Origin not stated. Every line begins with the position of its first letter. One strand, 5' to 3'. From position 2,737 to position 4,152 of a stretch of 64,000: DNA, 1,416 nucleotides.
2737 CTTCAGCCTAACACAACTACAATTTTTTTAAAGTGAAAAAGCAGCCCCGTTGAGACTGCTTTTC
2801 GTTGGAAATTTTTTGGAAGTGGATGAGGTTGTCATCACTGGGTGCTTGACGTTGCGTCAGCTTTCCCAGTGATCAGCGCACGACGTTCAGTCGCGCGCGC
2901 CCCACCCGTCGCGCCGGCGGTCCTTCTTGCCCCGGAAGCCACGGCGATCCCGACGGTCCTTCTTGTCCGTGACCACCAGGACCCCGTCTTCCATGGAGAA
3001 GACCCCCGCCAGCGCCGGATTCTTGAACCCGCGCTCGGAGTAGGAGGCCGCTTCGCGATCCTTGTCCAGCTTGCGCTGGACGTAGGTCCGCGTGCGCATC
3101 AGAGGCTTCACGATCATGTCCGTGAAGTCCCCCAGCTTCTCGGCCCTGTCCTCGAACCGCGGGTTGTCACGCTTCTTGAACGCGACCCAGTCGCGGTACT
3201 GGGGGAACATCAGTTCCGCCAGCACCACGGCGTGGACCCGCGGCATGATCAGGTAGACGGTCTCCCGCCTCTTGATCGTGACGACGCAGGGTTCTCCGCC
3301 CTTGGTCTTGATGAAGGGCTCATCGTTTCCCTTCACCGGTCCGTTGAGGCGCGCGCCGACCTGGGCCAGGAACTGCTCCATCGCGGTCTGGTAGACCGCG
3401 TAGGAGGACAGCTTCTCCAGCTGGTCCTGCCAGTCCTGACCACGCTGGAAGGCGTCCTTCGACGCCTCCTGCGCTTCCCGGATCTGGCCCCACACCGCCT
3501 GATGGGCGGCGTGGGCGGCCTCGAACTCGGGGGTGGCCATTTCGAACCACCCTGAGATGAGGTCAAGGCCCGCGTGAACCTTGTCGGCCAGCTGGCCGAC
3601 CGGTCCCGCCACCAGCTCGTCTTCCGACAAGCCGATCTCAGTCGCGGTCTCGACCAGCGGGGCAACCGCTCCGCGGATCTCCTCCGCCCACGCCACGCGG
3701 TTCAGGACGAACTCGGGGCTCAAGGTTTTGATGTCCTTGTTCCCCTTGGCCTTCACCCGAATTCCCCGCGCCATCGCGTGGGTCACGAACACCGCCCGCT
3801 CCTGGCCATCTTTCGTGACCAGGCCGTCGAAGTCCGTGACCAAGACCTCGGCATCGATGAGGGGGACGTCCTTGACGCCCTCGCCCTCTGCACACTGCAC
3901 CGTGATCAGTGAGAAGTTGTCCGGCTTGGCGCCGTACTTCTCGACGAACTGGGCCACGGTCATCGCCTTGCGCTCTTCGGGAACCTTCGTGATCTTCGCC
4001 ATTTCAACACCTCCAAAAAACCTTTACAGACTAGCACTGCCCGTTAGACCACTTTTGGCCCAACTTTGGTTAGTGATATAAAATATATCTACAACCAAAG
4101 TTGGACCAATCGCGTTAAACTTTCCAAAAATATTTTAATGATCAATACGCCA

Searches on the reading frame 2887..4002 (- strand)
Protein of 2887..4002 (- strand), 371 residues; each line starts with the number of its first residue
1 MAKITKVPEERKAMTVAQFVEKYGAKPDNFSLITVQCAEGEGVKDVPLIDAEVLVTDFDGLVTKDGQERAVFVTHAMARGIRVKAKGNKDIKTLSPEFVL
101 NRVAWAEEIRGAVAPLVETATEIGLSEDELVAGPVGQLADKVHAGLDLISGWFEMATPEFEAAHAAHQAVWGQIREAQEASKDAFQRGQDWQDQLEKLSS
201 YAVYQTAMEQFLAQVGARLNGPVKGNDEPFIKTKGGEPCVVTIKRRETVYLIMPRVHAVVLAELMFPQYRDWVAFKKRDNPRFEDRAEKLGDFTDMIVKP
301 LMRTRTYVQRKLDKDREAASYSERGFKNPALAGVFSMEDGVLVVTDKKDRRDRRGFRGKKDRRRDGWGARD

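Call 70: search_protein_families(library=pfam, proteins=[window:2887-4002:-], max_evalue=0.01)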
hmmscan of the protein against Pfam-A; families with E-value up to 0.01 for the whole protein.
window:2887-4002:- (371 aa): 0 families

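Call 71: search_protein_families(library=phrogs, proteins=[window:2887-4002:-], max_evalue=0.01)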
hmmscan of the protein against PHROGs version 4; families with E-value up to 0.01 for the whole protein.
window:2887-4002:- (371 aa): 0 families

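Call 77: find_homologous_proteins(query=window:2887-4002:-, max_evalue=0.00001)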
Query window:2887-4002:- (371 aa): 4 proteins with E <= 0.00001 among 5402 candidates.
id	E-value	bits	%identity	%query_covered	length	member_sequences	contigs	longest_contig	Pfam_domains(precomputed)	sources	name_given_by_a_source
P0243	2.8e-245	831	100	100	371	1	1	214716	-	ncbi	-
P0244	2.1e-160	552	70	100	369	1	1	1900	-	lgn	-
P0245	5.1e-153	528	66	100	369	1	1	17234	-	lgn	-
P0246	5.6e-116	406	52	100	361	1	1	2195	-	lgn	-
